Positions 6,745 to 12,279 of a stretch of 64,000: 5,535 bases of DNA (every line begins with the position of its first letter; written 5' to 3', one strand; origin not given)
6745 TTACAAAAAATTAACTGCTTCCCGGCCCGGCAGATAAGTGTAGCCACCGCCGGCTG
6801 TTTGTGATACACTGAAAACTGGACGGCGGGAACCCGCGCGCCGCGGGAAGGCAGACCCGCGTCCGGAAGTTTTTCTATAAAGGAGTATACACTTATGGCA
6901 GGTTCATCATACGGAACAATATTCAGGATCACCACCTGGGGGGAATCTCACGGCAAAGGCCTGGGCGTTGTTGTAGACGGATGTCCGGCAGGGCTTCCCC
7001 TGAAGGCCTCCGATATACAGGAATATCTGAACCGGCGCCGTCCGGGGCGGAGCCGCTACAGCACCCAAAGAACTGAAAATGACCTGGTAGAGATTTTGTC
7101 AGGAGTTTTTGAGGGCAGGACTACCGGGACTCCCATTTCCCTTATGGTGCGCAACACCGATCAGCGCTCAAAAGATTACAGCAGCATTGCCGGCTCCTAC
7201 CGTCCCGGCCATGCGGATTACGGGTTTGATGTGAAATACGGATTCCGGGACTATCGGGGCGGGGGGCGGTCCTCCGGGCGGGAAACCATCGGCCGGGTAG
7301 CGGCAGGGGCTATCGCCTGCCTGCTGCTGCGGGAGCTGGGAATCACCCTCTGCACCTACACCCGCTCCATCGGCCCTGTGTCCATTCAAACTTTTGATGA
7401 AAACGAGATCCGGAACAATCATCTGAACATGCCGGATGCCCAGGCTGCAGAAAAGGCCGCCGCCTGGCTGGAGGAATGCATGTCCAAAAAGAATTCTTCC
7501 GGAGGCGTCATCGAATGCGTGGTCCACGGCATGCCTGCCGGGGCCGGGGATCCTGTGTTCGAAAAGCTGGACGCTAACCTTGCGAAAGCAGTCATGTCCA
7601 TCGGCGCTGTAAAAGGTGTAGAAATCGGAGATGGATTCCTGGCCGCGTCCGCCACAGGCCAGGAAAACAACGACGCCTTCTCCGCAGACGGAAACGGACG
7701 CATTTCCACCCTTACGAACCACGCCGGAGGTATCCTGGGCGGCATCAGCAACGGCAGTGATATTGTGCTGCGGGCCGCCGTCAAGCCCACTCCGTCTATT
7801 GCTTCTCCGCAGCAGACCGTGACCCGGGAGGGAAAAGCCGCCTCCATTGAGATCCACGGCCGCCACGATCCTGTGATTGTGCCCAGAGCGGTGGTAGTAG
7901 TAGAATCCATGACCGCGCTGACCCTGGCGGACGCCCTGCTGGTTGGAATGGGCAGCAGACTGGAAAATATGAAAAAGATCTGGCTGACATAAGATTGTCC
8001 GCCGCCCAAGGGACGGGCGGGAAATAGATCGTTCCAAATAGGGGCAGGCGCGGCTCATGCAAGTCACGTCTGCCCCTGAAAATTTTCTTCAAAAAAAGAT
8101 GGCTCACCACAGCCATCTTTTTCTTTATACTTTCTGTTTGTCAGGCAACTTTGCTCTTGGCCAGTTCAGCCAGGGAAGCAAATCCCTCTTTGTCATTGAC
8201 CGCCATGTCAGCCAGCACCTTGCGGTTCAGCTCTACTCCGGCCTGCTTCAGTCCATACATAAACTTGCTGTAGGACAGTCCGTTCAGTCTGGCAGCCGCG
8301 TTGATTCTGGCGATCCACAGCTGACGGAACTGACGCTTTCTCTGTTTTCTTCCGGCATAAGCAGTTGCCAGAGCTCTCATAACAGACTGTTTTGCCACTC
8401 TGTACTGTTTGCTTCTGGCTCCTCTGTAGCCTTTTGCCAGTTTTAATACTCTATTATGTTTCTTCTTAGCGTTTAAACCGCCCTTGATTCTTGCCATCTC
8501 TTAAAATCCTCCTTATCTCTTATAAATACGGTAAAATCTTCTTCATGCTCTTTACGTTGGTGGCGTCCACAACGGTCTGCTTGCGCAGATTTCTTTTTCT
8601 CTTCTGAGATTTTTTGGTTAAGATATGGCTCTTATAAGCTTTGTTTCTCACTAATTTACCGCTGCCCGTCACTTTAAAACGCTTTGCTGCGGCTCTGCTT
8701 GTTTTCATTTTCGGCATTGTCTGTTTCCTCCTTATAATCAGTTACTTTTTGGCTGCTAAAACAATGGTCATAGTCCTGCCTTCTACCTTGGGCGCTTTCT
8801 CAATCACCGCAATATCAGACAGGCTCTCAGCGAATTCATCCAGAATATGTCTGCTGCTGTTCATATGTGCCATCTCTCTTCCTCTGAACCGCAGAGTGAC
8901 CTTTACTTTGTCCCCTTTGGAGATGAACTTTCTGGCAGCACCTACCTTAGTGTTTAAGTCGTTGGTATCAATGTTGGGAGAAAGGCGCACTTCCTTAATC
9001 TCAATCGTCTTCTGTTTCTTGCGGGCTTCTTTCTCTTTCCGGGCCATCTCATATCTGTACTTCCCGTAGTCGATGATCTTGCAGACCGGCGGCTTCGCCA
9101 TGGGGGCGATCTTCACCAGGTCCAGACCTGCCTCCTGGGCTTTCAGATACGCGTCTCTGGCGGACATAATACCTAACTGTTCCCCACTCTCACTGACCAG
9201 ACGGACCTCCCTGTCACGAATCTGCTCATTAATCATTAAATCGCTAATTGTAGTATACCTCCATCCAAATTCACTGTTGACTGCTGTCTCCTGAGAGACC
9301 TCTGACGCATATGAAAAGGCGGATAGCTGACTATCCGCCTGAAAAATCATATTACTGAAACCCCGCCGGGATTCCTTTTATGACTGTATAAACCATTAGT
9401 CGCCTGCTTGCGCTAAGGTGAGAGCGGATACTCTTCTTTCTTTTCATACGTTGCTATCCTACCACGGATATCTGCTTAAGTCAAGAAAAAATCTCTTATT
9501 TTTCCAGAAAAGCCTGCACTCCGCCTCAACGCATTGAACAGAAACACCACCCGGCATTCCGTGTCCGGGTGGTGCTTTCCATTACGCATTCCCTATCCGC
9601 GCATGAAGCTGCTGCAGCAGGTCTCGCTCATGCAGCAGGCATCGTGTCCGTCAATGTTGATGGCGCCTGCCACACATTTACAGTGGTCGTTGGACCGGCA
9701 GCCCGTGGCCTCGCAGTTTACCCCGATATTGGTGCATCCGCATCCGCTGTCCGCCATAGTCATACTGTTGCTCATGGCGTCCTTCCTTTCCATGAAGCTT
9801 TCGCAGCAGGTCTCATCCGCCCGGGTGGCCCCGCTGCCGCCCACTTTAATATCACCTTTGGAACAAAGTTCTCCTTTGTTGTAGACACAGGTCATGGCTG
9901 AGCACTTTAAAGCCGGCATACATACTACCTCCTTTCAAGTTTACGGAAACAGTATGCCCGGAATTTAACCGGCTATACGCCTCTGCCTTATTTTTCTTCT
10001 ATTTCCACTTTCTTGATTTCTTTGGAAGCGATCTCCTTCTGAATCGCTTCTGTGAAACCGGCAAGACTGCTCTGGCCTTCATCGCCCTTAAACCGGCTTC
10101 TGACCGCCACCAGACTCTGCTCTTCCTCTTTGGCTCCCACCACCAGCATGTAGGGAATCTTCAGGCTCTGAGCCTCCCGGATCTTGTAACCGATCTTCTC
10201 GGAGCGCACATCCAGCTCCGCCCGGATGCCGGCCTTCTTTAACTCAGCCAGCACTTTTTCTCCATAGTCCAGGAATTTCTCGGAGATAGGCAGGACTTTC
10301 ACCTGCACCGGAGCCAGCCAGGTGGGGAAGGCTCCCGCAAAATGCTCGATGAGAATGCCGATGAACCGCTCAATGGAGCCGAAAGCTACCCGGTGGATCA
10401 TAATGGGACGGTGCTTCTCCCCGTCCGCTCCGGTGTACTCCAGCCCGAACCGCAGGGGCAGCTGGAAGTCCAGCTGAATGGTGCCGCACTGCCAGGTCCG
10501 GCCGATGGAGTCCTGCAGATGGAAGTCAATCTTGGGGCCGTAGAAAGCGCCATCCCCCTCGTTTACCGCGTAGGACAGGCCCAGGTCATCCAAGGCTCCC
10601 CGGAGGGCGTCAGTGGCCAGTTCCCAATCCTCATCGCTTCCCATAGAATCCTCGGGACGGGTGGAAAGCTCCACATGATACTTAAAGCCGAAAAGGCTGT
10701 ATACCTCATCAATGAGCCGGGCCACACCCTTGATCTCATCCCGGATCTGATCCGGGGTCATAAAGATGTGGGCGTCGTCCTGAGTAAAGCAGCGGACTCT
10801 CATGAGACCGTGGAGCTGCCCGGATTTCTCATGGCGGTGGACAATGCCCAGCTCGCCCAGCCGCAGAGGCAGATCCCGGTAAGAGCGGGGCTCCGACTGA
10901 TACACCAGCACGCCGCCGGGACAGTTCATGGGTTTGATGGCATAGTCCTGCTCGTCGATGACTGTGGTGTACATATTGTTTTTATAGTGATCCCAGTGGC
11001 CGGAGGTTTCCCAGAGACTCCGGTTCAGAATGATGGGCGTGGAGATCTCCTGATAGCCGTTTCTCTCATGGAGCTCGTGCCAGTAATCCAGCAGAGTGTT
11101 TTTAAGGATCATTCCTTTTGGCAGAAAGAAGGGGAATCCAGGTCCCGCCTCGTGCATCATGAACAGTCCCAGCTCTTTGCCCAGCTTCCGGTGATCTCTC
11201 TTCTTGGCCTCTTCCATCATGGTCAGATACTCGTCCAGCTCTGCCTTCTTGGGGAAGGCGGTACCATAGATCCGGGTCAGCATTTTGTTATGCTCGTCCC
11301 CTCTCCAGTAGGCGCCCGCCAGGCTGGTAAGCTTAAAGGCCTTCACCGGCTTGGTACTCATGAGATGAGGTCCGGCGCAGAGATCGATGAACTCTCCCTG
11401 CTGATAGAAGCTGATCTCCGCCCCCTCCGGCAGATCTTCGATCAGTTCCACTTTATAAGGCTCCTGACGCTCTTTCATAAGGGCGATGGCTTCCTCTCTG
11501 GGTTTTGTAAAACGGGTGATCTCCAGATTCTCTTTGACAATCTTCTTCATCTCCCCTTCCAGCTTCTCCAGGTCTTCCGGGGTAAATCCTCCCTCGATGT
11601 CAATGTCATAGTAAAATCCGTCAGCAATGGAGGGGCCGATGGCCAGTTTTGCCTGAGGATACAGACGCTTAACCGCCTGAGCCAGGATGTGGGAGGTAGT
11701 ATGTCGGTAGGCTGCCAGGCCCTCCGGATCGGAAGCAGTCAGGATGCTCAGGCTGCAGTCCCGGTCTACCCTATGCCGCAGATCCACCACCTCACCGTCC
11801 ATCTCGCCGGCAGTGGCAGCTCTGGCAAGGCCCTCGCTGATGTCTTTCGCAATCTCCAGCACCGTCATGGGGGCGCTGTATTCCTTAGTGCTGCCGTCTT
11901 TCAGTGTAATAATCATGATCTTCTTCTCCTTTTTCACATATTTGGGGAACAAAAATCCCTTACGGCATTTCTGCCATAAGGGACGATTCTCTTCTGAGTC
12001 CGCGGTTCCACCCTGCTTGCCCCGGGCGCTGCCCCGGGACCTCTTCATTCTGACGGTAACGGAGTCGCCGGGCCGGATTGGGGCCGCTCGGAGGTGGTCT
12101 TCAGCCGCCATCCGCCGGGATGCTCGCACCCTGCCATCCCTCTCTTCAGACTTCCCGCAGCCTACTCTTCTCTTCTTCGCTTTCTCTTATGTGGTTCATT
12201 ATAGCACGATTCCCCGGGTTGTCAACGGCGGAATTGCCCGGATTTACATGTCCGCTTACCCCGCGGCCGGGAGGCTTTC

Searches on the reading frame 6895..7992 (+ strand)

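Call 78: search_protein_families(library=pfam, proteins=[window:6895-7992:+], max_evalue=0.00001)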
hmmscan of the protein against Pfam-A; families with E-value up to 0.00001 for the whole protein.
window:6895-7992:+ (365 aa): 1 family
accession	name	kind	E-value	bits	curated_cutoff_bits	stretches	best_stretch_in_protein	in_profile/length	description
PF01264.26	Chorismate_synt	-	7.2e-140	465.8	27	1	10-349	1-327/327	Chorismate synthase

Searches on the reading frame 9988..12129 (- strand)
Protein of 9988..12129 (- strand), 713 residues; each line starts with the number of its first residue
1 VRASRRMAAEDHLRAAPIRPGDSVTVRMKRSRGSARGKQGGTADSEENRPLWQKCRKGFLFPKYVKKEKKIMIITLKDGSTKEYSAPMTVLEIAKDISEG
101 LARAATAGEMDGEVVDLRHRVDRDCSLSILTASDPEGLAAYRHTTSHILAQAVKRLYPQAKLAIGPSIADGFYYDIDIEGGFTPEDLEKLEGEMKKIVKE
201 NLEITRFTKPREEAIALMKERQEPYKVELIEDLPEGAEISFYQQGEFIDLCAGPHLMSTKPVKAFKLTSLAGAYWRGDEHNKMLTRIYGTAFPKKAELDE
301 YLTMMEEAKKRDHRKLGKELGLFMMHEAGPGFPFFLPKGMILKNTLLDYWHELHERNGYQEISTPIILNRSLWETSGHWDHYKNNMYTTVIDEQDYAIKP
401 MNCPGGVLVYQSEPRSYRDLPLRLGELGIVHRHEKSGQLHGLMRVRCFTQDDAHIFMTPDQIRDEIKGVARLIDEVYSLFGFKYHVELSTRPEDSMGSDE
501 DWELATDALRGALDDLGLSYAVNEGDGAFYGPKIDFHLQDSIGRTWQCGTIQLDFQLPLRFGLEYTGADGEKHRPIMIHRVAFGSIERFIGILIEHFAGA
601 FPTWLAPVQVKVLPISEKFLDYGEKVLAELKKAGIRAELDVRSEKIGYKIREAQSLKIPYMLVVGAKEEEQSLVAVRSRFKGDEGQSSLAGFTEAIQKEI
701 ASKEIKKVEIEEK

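Call 78: search_protein_families(library=pfam, proteins=[window:9988-12129:-], max_evalue=0.00001)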
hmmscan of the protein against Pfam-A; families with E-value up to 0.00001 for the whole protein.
window:9988-12129:- (713 aa): 4 families
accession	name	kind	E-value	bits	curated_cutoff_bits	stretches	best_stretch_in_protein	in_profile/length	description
PF00587.30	tRNA-synt_2b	-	6.7e-49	166.8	29.3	1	389-597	3-179/179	tRNA synthetase class II core domain (G, H, P, S and T)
PF03129.25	HGTP_anticodon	-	3.9e-23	81.9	21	1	609-698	1-93/94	Anticodon binding domain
PF07973.19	tRNA_SAD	-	1.3e-14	54.3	24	1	239-288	1-44/44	Threonyl and Alanyl tRNA synthetase second additional domain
PF02824.27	TGS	-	3.3e-10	40.3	22.2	1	72-131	1-60/60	TGS domain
